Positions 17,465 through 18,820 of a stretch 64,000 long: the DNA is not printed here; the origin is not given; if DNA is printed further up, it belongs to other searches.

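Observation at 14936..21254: Duplicated DUF35 plus duplicated thiolase-fold proteins without an apparent nucleophilic Cys: predicted C-C lyase (retro-aldolase) module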

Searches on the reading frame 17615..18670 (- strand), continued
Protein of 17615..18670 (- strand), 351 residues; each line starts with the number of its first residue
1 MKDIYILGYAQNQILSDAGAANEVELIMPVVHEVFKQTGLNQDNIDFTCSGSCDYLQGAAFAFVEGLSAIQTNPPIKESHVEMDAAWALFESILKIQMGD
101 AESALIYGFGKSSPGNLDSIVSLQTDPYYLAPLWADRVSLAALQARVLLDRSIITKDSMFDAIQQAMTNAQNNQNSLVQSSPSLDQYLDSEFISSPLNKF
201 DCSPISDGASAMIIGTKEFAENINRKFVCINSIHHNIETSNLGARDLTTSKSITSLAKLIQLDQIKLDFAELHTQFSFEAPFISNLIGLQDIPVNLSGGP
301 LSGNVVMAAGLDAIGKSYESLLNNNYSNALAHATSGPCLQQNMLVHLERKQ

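Call 35: find_related_loci(query=A1, collection=genome_contigs, flank=10000)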
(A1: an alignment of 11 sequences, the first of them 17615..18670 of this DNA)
Query A1 (351 aa) in genome_contigs; peptide patterns used: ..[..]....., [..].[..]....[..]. (x = any residue, [..] = any of these).
600 stretches matched a pattern (row limit reached: there are more); 587 encode a relative of the query (tblastn E <= 1e-3); the best 80 are kept; 80 distinct loci.
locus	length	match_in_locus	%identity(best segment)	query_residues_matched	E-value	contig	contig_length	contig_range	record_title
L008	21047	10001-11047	69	1-349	3e-169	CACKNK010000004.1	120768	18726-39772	MAG: uncultured SAR86 cluster bacterium isolate AG-917-F05 genome assembly, contig: AG-917-F05_NODE_4, whole genome shot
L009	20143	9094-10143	66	1-350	3e-160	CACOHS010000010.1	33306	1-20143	MAG: uncultured SAR86 cluster bacterium isolate AH-321-G13 genome assembly, contig: AH-321-G13_NODE_10, whole genome sho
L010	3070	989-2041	65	1-351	1e-164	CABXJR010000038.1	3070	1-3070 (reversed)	MAG: uncultured SAR86 cluster bacterium isolate AG-319-E22 genome assembly, contig: AG-319-E22_NODE_38, whole genome sho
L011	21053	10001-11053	65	1-351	3e-156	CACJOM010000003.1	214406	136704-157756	MAG: uncultured SAR86 cluster bacterium isolate AG-447-M16 genome assembly, contig: AG-447-M16_NODE_3, whole genome shot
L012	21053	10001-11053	63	1-351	5e-145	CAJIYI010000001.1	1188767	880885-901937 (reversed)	MAG: uncultured SAR86 cluster bacterium isolate FRAM18_bin297 genome assembly, contig: FRAM18_bin297-1, whole genome sho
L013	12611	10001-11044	59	1-348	2e-135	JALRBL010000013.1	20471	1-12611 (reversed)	MAG: Gammaproteobacteria bacterium isolate HM.31 HM_1434045, whole genome shotgun sequence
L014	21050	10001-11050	54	1-348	4e-122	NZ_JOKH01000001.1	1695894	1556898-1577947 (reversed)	Endozoicomonas numazuensis strain DSM 25634 scaffold00001, whole genome shotgun sequence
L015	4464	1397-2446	53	1-348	2e-119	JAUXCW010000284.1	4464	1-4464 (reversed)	MAG: Gammaproteobacteria bacterium isolate CSMAG_2835 CSMAG_2835_k119_2094165_length_4464_cov_10.9540, whole genome shot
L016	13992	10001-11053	52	1-349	7e-118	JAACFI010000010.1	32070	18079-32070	MAG: Haliea sp. isolate bin.47 scaffold_396, whole genome shotgun sequence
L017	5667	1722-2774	53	1-349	1e-117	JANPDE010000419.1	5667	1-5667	MAG: Haliea sp. isolate VAR_78_metabat_419 VAR_78_k141_1125200, whole genome shotgun sequence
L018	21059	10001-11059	53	1-351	2e-117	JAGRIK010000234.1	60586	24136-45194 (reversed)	MAG: Halioglobus sp. isolate HKST-UBA220 k127_2712334, whole genome shotgun sequence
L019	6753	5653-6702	52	1-348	8e-117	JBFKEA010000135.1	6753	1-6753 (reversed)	MAG: Spongiibacter sp. isolate Mix_sand20.2022.06.G.73 k141_248147_length_6753_cov_19.2220, whole genome shotgun sequenc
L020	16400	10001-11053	52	1-349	6e-116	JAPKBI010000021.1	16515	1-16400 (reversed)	MAG: Halioglobus sp. isolate ANT-34 NODE_1886_length_16515_cov_22.629526, whole genome shotgun sequence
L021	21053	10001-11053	52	1-349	2e-114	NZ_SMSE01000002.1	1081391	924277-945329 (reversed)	Seongchinamella unica strain GH4-78 contig2, whole genome shotgun sequence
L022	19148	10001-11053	50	1-350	4e-114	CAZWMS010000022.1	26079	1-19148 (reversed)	MAG TPA_asm: uncultured Gammaproteobacteria bacterium isolate SRP077602_co9_586 genome assembly, contig: NODE_1974_lengt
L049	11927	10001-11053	48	1-350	2e-100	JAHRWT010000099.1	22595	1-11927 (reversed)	MAG: Sterolibacterium sp. isolate DF_1_1.72 k141_411980, whole genome shotgun sequence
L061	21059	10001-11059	41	1-350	2e-94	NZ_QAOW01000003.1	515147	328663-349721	Rhodococcus sp. OK519 Ga0189762_103, whole genome shotgun sequence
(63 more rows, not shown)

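Call 40: search_protein_families(library=ncbifam, proteins=[L061:2441-4132:-, L061:1326-2558:-, L061:4978-6144:-, L061:5813-7021:+, L061:7884-8924:-, L061:12239-13312:-, L061:13577-14461:-, L061:15118-16332:+, L061:18551-20263:-, L061:8998-9987:+], max_evalue=1e-30)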
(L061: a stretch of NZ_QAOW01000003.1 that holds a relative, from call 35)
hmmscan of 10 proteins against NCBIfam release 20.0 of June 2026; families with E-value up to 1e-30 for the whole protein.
L061:2441-4132:- (563 aa): 53 families (the best 25 are shown)
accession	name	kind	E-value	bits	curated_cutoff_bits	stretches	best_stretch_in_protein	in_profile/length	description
NF005863.0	PRK07798.1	subfamily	7e-243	807.1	543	1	15-555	2-538/540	acyl-CoA synthetase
NF004837.0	PRK06187.1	subfamily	5.7e-88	295.5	476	1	15-542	6-516/531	long-chain-fatty-acid--CoA ligase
NF006182.0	PRK08316.1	subfamily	6.7e-69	232.7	663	1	18-538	12-507/523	fatty acyl-CoA synthetase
NF006181.0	PRK08314.1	subfamily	6.2e-65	219.5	705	1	18-553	25-557/563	long-chain-fatty-acid--CoA ligase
NF005676.0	PRK07470.1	equivalog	5.3e-59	200.2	774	1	15-545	18-526/544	acyl-CoA synthetase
NF005307.0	PRK06839.1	equivalog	1.9e-58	198.3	748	1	18-542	3-487/496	o-succinylbenzoate--CoA ligase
NF052269.1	Staph_lig_FadD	equivalog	2.5e-58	197.6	650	1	21-544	4-489/499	long-chain-fatty-acid--CoA ligase FadD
NF005801.1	PRK07656.1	equivalog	4.9e-58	197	657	1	19-538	3-493/500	FadD3 family acyl-CoA ligase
NF009071.0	PRK12406.1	subfamily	5.9e-56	189.9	701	1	36-538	6-492/510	acyl-CoA synthetase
NF009233.0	PRK12583.1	subfamily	7.1e-54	183.1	832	1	19-538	20-540/558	fatty acid CoA ligase family protein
NF052580.1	Str24CoAsynCasG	equivalog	1.8e-53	181.7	750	1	18-538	42-540/548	steroid-24-oyl-CoA synthetase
NF002966.0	PRK03640.1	equivalog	9.2e-51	172.9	556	1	24-538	9-470/483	o-succinylbenzoate--CoA ligase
NF004797.0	PRK06145.1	equivalog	8.5e-49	166.2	850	1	17-538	2-485/499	acyl-CoA synthetase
NF009929.0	PRK13390.1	equivalog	1.1e-48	165.9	951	1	29-538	9-494/501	acyl-CoA synthetase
TIGR03098.1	ligase_PEP_1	hypoth_equivalog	5e-48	163.8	592.35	0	19-204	2-189/517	acyl-CoA ligase (AMP-forming), exosortase A system-associated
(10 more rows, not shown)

L061:1326-2558:- (410 aa): 1 family
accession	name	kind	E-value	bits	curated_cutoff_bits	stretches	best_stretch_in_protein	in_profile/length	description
TIGR03151.1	enACPred_II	equivalog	2e-45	155.4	453.1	1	163-405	75-307/307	enoyl-[acyl-carrier-protein] reductase FabK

L061:4978-6144:- (388 aa): 0 families

L061:5813-7021:+ (402 aa): 30 families (the best 25 are shown)
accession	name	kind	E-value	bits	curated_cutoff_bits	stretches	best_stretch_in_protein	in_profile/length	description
NF005077.0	PRK06504.1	subfamily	2.2e-146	488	590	1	6-402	1-390/390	acetyl-CoA C-acetyltransferase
NF005865.0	PRK07801.1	equivalog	2.4e-138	461.5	591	1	6-402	1-382/382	acetyl-CoA C-acetyltransferase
TIGR01930.1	AcCoA-C-Actrans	subfamily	6.9e-128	426.8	240.55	1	11-400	1-385/385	acetyl-CoA C-acyltransferase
NF006090.0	PRK08242.1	equivalog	6.1e-115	384.6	514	1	6-402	1-402/402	acetyl-CoA C-acetyltransferase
NF005889.0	PRK07850.1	equivalog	1.1e-111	373.7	515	1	6-402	1-387/387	steroid 3-ketoacyl-CoA thiolase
NF006510.0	PRK08947.1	equivalog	1.7e-104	349.8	519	1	6-402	1-387/387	acetyl-CoA C-acyltransferase FadA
NF006553.0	PRK09052.1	equivalog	1.8e-96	323.6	567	1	5-402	4-399/399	acetyl-CoA C-acyltransferase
TIGR02445.1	fadA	equivalog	3.2e-95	319.3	591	1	9-401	2-384/385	acetyl-CoA C-acyltransferase FadA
NF004682.0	PRK06025.1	subfamily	3.4e-92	309.7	568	1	6-402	1-417/417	acetyl-CoA C-acetyltransferase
NF005033.0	PRK06445.1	equivalog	4.5e-92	309.2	511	1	32-401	32-394/395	acetyl-CoA C-acetyltransferase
TIGR02430.1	pcaF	equivalog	3.8e-91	306.1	597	1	8-402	2-400/400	3-oxoadipyl-CoA thiolase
NF006551.0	PRK09050.1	subfamily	2.5e-90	303.5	605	1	6-402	1-401/401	3-oxoadipyl-CoA thiolase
NF006552.0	PRK09051.1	subfamily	2.6e-89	300.2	565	1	6-402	3-395/395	beta-ketothiolase BktB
NF005805.0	PRK07661.1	equivalog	4.6e-85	285.9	633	1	6-401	1-390/391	acetyl-CoA C-acetyltransferase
NF004853.0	PRK06205.1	subfamily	5.3e-85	285.9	551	1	6-401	1-402/404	acetyl-CoA C-acetyltransferase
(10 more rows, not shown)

L061:7884-8924:- (346 aa): 6 families
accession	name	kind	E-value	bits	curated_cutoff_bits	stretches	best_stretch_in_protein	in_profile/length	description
TIGR03559.1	F420_Rv3520c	subfamily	7e-150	498.5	335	1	2-329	1-325/325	LLM class F420-dependent oxidoreductase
TIGR04024.1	F420_NP1902A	hypoth_equivalog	6.2e-52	176.4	345.4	1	17-322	16-304/330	TIGR04024 family LLM class F420-dependent oxidoreductase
TIGR03841.1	F420_Rv3093c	subfamily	2.5e-38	132.2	213.65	0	7-130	1-124/298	LLM class F420-dependent oxidoreductase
TIGR03564.1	F420_MSMEG_4879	subfamily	9.4e-33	114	234.25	0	22-239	5-207/265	TIGR03564 family F420-dependent LLM class oxidoreductase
NF002619.0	PRK02271.1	equivalog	3.3e-32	112.1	276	1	13-329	11-306/329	5,10-methylenetetrahydromethanopterin reductase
TIGR03555.1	F420_mer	equivalog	4e-31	108.6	348.7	1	14-328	10-304/325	5,10-methylenetetrahydromethanopterin reductase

L061:12239-13312:- (357 aa): 0 families

L061:13577-14461:- (294 aa): 0 families

L061:15118-16332:+ (404 aa): 30 families (the best 25 are shown)
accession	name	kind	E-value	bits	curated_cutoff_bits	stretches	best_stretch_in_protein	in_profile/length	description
NF005889.0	PRK07850.1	equivalog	3.5e-219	727.5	515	1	19-404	2-387/387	steroid 3-ketoacyl-CoA thiolase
TIGR01930.1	AcCoA-C-Actrans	subfamily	3e-116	388.5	240.55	1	23-402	1-385/385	acetyl-CoA C-acyltransferase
NF005865.0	PRK07801.1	equivalog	4.5e-116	388.2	591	1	23-404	6-382/382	acetyl-CoA C-acetyltransferase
NF005077.0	PRK06504.1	subfamily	1.6e-111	373.3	590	1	22-404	5-390/390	acetyl-CoA C-acetyltransferase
NF006090.0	PRK08242.1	equivalog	5.7e-93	312.2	514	2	252-404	250-402/402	acetyl-CoA C-acetyltransferase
NF006552.0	PRK09051.1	subfamily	7e-87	292.2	565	1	22-404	7-395/395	beta-ketothiolase BktB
NF006510.0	PRK08947.1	equivalog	1e-85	288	519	1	22-404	5-387/387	acetyl-CoA C-acyltransferase FadA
NF004853.0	PRK06205.1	subfamily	7.4e-84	282.1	551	1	166-403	163-402/404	acetyl-CoA C-acetyltransferase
NF006551.0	PRK09050.1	subfamily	1.7e-83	281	605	1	23-404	6-401/401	3-oxoadipyl-CoA thiolase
NF005805.0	PRK07661.1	equivalog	1.9e-83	280.6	633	1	22-402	5-389/391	acetyl-CoA C-acetyltransferase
TIGR02430.1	pcaF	equivalog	1.1e-82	278.3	597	1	23-404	5-400/400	3-oxoadipyl-CoA thiolase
NF004682.0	PRK06025.1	subfamily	9.3e-82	275.3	568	1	252-404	265-417/417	acetyl-CoA C-acetyltransferase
NF006086.0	PRK08235.1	equivalog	1.1e-80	271.7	526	1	21-401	4-390/393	acetyl-CoA C-acetyltransferase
NF006553.0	PRK09052.1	equivalog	6.8e-80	269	567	1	22-404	9-399/399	acetyl-CoA C-acyltransferase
TIGR02445.1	fadA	equivalog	3.9e-79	266.4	591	1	22-403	3-384/385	acetyl-CoA C-acyltransferase FadA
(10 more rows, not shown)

L061:18551-20263:- (570 aa): 0 families

L061:8998-9987:+ (329 aa): 0 families

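Call 60: predict_structure(alignment_id=A2)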
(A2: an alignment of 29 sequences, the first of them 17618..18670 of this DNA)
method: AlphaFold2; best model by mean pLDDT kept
length: 351 residues; sequences in the alignment: 29
mean_pLDDT: 83.0   pTM: 0.86
mean pLDDT of the five models: 83.0, 82.0, 80.7, 80.6, 78.9
residues with pLDDT >= 90: 210; 70-90: 75; 50-70: 24; < 50: 42
segments of 3 or more residues with pLDDT < 50: 54-76, 114-132
pLDDT, mean of each block of 10 residues (from residue 1): 93 83 80 94 90 44 36 49 83 93 91 48 35 67 95 97 96 91 94 92 86 95 88 85 83 94 96 94 94 95 87 97 95 74 93 62
secondary structure, 60 per line:
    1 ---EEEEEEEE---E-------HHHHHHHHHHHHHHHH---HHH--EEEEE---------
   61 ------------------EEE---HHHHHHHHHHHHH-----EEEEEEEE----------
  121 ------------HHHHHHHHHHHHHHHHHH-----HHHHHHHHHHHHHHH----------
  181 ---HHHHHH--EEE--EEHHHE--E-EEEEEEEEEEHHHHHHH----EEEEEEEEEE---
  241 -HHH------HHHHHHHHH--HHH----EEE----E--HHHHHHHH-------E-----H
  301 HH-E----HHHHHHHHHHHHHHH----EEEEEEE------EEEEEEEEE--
elements in order: E4-11 H23-38 E47-51 E79-81 H85-97 E103-110 H133-150 H156-170 H184-189 E192-194 E207-216 H217-223 E228-237 H251-259 E269-271 H279-286 H309-323 E328-334 E341-349

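Call 63: fold_search(model_id=the predicted structure, library=pdb)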
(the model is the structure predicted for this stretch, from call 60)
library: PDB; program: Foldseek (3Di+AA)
matches with E <= 10: 1019; with E <= 0.001: 845
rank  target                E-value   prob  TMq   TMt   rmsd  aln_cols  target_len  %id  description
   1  6et9_C                1.2e-24  1.00  0.85  0.77   4.0       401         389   21  Structure of the acetoacetyl-CoA-thiolase/HMG-CoA-synthase complex from Methanothermococcus thermolithotrophicus at 2. (released 2018-03-14)
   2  6esq_A                2.2e-24  1.00  0.84  0.76   4.1       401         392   21  Structure of the acetoacetyl-CoA thiolase/HMG-CoA synthase complex from Methanothermococcus thermolithotrophicus soake (released 2018-03-14)
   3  4yzo_B                1.9e-22  1.00  0.78  0.77   4.3       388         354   20  Crystal Structure Analysis of Thiolase-like protein, ST0096 from Sulfolobus Tokodaii (released 2016-03-30)
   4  4yzo_C                2.5e-22  1.00  0.78  0.79   4.4       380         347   19  Crystal Structure Analysis of Thiolase-like protein, ST0096 from Sulfolobus Tokodaii (released 2016-03-30)
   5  7yvy_A                9.4e-22  1.00  0.80  0.77   3.9       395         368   21  Crystal structure of thiolase PFC_04095 from Pyrococcus furiosus (released 2023-09-06)
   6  7yvy_C                1.1e-21  1.00  0.82  0.80   3.2       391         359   20  Crystal structure of thiolase PFC_04095 from Pyrococcus furiosus (released 2023-09-06)
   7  4yzo_A                5.2e-21  1.00  0.78  0.76   4.0       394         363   19  Crystal Structure Analysis of Thiolase-like protein, ST0096 from Sulfolobus Tokodaii (released 2016-03-30)
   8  6hsp_B                1.0e-20  1.00  0.80  0.73   6.5       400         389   18  Crystal structure of the zebrafish peroxisomal SCP2-thiolase (type-1) in complex with CoA and octanoyl-CoA (released 2019-01-02)
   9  7pxp_C                1.7e-20  1.00  0.81  0.74   5.6       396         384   15  Benzoylsuccinyl-CoA thiolase (released 2022-04-06)
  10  7yvy_B                1.7e-20  1.00  0.78  0.76   3.8       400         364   20  Crystal structure of thiolase PFC_04095 from Pyrococcus furiosus (released 2023-09-06)
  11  6hrv_B                2.5e-20  1.00  0.77  0.70   6.2       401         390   19  Crystal structure of the zebrafish peroxisomal SCP2-thiolase (type-1) (released 2019-01-02)
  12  7pxp_D                4.2e-20  1.00  0.82  0.75   5.0       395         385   16  Benzoylsuccinyl-CoA thiolase (released 2022-04-06)
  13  7pxp_H                6.9e-20  1.00  0.78  0.71   5.8       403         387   15  Benzoylsuccinyl-CoA thiolase (released 2022-04-06)
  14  4u4e                  7.8e-20  1.00  0.76  0.74   4.5       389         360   18  Crystal structure of putative thiolase from Sphaerobacter thermophilus DSM 20745 (released 2014-08-06)
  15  6hsp_A                8.3e-20  1.00  0.76  0.70   5.9       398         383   18  Crystal structure of the zebrafish peroxisomal SCP2-thiolase (type-1) in complex with CoA and octanoyl-CoA (released 2019-01-02)
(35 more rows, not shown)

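Call 75: search_protein_families(library=ncbifam, proteins=[L061:10001-11065:+, L061:11082-12242:+, L001:8965-10044:+, L001:10044-11216:+, L006:10001-11059:+, L006:11059-12222:+, L061:4170-4991:+, L006:14162-14983:+, L006:12426-14057:+], max_evalue=1e-80)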
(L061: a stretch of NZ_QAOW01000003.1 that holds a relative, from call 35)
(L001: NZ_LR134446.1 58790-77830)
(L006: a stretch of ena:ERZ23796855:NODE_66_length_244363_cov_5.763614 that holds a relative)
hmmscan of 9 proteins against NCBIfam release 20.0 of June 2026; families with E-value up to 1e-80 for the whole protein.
L061:10001-11065:+ (354 aa): 1 family
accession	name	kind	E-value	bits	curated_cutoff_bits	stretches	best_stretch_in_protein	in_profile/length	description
NF005924.0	PRK07937.1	subfamily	3.4e-193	641.8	419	1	1-353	2-352/353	lipid-transfer protein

L061:11082-12242:+ (386 aa): 1 family
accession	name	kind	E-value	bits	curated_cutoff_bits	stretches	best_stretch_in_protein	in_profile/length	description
NF006180.0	PRK08313.1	subfamily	2.5e-220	731.1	514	1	1-385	6-388/389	thiolase domain-containing protein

L001:8965-10044:+ (359 aa): 1 family
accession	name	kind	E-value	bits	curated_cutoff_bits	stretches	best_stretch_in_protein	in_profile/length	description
NF005924.0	PRK07937.1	subfamily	1.7e-178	593.4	419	1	12-359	4-352/353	lipid-transfer protein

L001:10044-11216:+ (390 aa): 1 family
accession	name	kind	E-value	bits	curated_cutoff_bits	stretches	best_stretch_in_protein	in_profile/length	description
NF006180.0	PRK08313.1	subfamily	2.6e-221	734.3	514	1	2-389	3-387/389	thiolase domain-containing protein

L006:10001-11059:+ (352 aa): 1 family
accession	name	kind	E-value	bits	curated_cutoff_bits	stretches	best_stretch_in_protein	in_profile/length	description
NF005924.0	PRK07937.1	subfamily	8.1e-150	499.1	419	1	1-352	2-352/353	lipid-transfer protein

L006:11059-12222:+ (387 aa): 1 family
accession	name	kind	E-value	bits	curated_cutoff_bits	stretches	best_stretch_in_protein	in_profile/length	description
NF006180.0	PRK08313.1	subfamily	8.9e-201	666.7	514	1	2-386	3-386/389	thiolase domain-containing protein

L061:4170-4991:+ (273 aa): 2 families
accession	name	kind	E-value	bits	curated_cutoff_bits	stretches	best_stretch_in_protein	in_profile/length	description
NF005864.0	PRK07799.1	equivalog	5.2e-143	475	316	1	11-272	3-265/266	crotonase/enoyl-CoA hydratase family protein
NF051848.1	EnCoAHydtEchA19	equivalog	9.1e-129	428.5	400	1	17-272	1-257/258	enoyl-CoA hydratase EchA19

L006:14162-14983:+ (273 aa): 2 families
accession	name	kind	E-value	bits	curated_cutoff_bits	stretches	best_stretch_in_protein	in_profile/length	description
NF005864.0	PRK07799.1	equivalog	7.7e-103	343.3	316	1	8-270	6-263/266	crotonase/enoyl-CoA hydratase family protein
NF051848.1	EnCoAHydtEchA19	equivalog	1.6e-99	332.7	400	1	12-272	2-257/258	enoyl-CoA hydratase EchA19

L006:12426-14057:+ (543 aa): 2 families
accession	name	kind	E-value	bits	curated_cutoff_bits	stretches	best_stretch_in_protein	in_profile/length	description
NF005863.0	PRK07798.1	subfamily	2.5e-207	689.7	543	1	3-538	2-534/540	acyl-CoA synthetase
NF004837.0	PRK06187.1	subfamily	4.7e-102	341.9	476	1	3-532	6-519/531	long-chain-fatty-acid--CoA ligase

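Call 82: search_protein_representatives(alignment_id=A2)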
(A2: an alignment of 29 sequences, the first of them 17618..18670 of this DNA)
Query: 29 sequences, 352 profile positions. Proteins with E-value up to 0.001 (for the whole library): 5619; up to 1e-10: 1828; up to 1e-30: 395. The best 150 are listed.
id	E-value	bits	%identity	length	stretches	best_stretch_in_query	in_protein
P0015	1.1e-164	564.2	-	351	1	1-349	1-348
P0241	6.6e-123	426.8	-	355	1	2-350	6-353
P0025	2.1e-122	425.2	-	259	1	1-255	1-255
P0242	1.5e-120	419.1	-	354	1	3-349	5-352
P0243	1.3e-119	415.9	-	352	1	2-350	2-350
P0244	5.7e-107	374.4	-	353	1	2-350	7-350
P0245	1.2e-105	370.0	-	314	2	1-156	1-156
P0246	6.3e-102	357.8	-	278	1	64-350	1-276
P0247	1.3e-97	343.6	-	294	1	1-193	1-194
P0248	3.6e-93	329.0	-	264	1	28-203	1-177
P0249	2.0e-92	326.6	-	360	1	1-249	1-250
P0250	3.9e-91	322.3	-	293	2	24-149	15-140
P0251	9.8e-91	321.0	-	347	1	2-350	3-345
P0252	2.3e-90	319.8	-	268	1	3-256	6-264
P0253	9.2e-88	311.2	-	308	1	1-225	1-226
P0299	3.0e-63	230.6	-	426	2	115-346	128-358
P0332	3.3e-56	207.4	-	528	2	1-149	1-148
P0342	5.6e-54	200.1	-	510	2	19-110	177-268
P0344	1.6e-53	198.6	-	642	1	59-251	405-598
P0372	7.4e-50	186.5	-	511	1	2-348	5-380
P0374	8.7e-50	186.3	-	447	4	159-252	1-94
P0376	1.1e-49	186.0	-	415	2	115-242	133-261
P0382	1.3e-48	182.4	-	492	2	53-115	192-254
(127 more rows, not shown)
